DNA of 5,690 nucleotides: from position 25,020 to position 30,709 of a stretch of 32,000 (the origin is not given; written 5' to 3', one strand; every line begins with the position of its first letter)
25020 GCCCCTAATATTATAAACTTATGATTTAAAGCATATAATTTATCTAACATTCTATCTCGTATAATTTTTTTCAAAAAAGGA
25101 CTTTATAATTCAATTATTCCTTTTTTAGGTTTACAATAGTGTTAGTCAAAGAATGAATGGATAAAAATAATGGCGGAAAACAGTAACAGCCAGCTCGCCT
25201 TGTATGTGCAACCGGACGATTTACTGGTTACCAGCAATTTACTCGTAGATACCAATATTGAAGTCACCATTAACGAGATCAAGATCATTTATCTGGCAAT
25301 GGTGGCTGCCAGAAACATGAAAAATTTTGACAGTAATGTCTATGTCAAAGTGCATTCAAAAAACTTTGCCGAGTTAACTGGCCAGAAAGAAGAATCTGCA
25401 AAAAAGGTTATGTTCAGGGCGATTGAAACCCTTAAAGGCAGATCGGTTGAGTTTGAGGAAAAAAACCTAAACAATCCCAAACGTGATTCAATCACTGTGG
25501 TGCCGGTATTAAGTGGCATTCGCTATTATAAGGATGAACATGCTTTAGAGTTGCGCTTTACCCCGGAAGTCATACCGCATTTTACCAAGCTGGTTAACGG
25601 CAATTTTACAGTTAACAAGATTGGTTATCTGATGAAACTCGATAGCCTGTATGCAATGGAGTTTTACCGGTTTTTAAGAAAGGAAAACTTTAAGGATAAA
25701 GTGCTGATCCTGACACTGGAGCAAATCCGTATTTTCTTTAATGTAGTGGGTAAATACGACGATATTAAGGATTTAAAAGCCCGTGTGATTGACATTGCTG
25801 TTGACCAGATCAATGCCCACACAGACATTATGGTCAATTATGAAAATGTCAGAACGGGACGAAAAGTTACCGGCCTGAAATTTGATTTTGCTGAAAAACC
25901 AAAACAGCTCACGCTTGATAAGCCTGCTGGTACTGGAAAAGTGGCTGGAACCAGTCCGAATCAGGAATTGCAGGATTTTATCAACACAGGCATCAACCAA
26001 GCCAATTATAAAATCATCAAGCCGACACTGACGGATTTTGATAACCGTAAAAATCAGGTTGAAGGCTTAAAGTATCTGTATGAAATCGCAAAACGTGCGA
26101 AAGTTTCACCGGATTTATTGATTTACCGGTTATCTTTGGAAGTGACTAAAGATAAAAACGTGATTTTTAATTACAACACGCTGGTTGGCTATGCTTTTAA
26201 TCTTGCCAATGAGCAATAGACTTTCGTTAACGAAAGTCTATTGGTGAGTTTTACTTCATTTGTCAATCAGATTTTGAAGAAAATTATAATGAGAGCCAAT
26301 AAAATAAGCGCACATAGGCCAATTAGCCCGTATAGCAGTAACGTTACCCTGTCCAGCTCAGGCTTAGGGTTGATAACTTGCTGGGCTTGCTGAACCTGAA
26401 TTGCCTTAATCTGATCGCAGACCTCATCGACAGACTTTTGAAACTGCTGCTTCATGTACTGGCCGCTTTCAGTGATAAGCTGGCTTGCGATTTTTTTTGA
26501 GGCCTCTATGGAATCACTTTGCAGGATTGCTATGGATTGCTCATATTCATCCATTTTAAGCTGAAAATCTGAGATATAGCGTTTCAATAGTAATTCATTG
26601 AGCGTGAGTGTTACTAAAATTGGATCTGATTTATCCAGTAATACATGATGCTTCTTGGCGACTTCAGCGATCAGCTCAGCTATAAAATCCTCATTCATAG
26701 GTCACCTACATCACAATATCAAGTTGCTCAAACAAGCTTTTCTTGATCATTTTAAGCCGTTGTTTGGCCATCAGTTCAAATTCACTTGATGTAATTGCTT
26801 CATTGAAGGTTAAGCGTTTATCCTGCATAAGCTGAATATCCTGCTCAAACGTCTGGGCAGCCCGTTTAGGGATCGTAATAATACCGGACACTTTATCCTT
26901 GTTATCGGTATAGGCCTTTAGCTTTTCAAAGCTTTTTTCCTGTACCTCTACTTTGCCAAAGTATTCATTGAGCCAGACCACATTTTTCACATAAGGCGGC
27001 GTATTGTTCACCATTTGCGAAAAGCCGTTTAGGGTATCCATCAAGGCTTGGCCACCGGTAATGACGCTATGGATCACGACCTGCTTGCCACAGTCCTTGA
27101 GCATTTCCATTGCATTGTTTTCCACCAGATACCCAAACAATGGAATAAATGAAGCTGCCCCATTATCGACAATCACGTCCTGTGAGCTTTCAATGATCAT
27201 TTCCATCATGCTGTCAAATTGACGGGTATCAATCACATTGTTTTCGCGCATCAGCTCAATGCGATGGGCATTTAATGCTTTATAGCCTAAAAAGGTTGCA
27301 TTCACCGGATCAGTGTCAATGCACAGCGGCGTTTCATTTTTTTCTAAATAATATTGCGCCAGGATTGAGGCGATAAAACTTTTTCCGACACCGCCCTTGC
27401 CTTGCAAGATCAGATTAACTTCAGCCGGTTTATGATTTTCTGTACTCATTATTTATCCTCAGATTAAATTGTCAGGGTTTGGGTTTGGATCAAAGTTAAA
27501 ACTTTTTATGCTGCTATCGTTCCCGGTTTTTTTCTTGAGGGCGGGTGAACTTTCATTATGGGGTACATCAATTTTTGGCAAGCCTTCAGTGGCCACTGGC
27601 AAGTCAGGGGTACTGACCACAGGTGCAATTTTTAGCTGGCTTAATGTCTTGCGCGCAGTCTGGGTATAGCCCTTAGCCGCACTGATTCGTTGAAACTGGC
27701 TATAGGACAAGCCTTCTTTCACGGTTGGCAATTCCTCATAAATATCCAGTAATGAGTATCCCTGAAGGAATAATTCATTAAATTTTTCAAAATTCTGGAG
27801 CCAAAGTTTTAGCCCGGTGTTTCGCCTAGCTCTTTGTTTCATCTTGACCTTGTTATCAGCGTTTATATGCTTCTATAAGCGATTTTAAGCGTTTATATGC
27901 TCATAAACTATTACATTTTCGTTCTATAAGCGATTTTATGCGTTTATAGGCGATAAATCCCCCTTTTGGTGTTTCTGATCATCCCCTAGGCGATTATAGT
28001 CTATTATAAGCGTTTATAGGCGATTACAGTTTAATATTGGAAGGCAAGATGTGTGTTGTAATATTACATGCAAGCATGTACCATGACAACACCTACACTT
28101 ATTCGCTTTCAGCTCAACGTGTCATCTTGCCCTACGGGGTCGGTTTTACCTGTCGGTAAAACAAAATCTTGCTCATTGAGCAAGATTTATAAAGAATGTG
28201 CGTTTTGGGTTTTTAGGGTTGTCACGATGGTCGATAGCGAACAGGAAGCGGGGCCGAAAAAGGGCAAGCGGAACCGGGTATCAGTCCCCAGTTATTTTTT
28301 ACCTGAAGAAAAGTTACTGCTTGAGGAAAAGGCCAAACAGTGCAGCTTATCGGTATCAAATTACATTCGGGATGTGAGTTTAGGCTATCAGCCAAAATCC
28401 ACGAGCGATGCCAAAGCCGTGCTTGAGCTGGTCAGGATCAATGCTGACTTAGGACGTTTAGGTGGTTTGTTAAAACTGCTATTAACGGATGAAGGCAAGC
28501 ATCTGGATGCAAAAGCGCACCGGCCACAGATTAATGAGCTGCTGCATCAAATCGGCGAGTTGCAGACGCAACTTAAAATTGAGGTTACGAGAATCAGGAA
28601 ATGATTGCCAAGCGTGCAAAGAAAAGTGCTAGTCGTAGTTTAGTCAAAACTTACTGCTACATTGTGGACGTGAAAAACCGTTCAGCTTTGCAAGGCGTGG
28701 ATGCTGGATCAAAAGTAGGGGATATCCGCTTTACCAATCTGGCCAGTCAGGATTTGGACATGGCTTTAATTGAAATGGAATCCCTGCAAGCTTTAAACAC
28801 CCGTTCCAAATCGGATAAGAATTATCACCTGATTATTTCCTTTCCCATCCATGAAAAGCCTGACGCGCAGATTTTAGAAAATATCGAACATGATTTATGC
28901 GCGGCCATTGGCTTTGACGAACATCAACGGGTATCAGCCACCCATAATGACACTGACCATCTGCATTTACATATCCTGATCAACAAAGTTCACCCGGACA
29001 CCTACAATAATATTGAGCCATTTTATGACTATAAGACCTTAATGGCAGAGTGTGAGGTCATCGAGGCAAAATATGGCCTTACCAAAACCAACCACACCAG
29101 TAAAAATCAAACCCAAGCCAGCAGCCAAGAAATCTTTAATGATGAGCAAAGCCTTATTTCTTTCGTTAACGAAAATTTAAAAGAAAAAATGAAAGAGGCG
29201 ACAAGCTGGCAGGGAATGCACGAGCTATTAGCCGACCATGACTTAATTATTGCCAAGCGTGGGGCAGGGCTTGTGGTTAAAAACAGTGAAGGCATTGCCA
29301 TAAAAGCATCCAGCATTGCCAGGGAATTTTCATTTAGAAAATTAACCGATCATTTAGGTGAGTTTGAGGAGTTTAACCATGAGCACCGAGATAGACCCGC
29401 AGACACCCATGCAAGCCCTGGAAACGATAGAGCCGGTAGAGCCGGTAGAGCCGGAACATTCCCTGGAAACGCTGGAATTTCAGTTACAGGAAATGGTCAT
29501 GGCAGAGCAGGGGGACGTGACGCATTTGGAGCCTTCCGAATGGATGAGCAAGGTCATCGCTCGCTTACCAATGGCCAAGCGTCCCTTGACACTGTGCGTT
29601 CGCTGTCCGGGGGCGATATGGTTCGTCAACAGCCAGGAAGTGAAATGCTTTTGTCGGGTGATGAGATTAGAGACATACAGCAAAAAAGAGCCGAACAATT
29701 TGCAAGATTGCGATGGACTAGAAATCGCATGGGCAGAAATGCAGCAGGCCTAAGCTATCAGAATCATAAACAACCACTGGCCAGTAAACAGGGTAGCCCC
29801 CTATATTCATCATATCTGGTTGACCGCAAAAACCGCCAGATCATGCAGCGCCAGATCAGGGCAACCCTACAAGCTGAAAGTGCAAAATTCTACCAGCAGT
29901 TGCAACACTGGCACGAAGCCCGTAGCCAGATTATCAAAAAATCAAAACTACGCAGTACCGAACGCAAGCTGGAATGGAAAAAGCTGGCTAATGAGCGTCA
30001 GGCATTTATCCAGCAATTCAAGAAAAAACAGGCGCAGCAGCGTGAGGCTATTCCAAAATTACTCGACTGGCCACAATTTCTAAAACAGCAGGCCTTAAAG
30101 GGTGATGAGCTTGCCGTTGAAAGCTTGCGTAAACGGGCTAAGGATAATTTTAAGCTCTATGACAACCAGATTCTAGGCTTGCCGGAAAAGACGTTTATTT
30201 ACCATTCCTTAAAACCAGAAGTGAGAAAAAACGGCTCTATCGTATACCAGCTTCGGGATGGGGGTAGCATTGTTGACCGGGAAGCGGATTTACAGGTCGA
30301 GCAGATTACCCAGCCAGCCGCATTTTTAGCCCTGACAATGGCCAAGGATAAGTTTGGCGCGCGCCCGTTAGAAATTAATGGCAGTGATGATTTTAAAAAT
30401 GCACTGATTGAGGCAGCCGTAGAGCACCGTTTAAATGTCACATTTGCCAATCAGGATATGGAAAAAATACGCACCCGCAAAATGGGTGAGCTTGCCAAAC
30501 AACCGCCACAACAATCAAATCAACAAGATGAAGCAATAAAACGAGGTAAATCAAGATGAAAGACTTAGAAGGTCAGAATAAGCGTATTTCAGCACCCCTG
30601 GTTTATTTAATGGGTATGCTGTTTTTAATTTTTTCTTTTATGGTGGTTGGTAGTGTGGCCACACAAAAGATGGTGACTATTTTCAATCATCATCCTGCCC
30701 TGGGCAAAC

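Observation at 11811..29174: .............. palindrome repeated across the backbone: candidate KorB/ParB-type global operator or centromere network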

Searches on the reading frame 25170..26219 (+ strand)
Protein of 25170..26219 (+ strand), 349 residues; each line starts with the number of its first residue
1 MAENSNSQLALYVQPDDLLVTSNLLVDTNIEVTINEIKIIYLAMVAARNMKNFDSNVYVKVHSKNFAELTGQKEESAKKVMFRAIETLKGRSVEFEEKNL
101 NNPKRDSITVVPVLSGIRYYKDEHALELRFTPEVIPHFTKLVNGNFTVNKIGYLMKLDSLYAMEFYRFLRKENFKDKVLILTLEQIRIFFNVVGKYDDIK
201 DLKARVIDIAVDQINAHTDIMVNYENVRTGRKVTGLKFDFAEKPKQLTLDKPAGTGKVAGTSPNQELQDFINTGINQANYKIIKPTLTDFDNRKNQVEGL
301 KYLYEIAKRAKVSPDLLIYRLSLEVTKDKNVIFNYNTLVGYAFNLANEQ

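Call 8: search_protein_families(library=pfam, proteins=[window:25170-26219:+], max_evalue=0.01)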
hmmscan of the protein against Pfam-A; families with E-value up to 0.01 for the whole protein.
window:25170-26219:+ (349 aa): 2 families
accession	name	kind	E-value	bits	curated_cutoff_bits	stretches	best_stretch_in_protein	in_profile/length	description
PF01051.27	Rep3_N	-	7.8e-18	65.6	22.4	1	20-169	3-140/141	Initiator Replication protein, WH1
PF21205.3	Rep3_C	-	2.4e-16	60.2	21.1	1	182-240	1-59/59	Initiator Rep protein, WH2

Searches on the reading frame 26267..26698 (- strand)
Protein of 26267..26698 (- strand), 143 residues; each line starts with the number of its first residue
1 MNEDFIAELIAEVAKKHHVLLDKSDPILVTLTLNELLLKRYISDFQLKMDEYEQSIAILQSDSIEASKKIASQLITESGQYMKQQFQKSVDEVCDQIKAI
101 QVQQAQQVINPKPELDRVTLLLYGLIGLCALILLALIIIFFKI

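Call 8: search_protein_families(library=pfam, proteins=[window:26267-26698:-], max_evalue=0.01)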
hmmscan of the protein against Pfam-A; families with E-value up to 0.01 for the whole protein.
window:26267-26698:- (143 aa): 1 family
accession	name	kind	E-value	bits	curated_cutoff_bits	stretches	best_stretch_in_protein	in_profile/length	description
PF11657.13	Activator-TraM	-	2e-07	31.5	24.4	1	4-120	2-122/142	Transcriptional activator TraM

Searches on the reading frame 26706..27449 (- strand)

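Call 8: search_protein_families(library=pfam, proteins=[window:26706-27449:-], max_evalue=0.01)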
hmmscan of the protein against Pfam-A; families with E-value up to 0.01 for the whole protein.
window:26706-27449:- (247 aa): 7 families
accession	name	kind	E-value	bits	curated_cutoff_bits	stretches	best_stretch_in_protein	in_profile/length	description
PF01656.29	CbiA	-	1.3e-07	32.1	25.4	1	14-195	3-111/125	CobQ/CobB/MinD/ParA nucleotide binding domain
PF20720.3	nSTAND3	-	6.7e-06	26.3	27.2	1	13-44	20-51/155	Novel STAND NTPase 3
PF13614.12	AAA_31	-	0.0001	22.8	27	1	14-88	6-76/177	AAA domain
PF02374.21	ArsA_ATPase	-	0.00013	21.7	24.3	1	14-49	5-40/305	Anion-transporting ATPase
PF06414.18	Zeta_toxin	-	0.00028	20.8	22.3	1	11-97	17-103/199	Zeta toxin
PF10609.15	ParA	-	0.00061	19.7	27.1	1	11-47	5-41/246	NUBPL iron-transfer P-loop NTPase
PF16575.11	CLP1_P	-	0.0053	17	26.6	0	17-53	1-37/188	mRNA cleavage and polyadenylation factor CLP1 P-loop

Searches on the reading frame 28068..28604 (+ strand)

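Call 9: search_protein_families(library=pfam, proteins=[window:28068-28604:+], max_evalue=0.01)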
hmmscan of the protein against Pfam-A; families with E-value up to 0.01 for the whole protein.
window:28068-28604:+ (178 aa): 1 family
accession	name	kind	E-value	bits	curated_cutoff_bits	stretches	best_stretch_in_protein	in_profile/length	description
PF21983.2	NikA-like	-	4.1e-19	68.9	27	1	73-140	7-70/72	Mobilization protein NikA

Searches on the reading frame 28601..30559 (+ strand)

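Call 9: search_protein_families(library=pfam, proteins=[window:28601-30559:+], max_evalue=0.01)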
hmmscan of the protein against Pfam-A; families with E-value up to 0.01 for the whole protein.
window:28601-30559:+ (652 aa): 3 families
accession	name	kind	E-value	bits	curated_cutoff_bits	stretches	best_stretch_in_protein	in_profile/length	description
PF03432.20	Relaxase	-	2.4e-32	112.4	24.6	1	38-160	9-132/132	MobA/VirD2-like, nuclease domain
PF22863.1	TraI_middle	-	8.4e-24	84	27.6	1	171-257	2-88/89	TraI-like middle domain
PF18821.6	LPD7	-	1.3e-15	57.6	27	1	537-626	3-90/92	Large polyvalent protein-associated domain 7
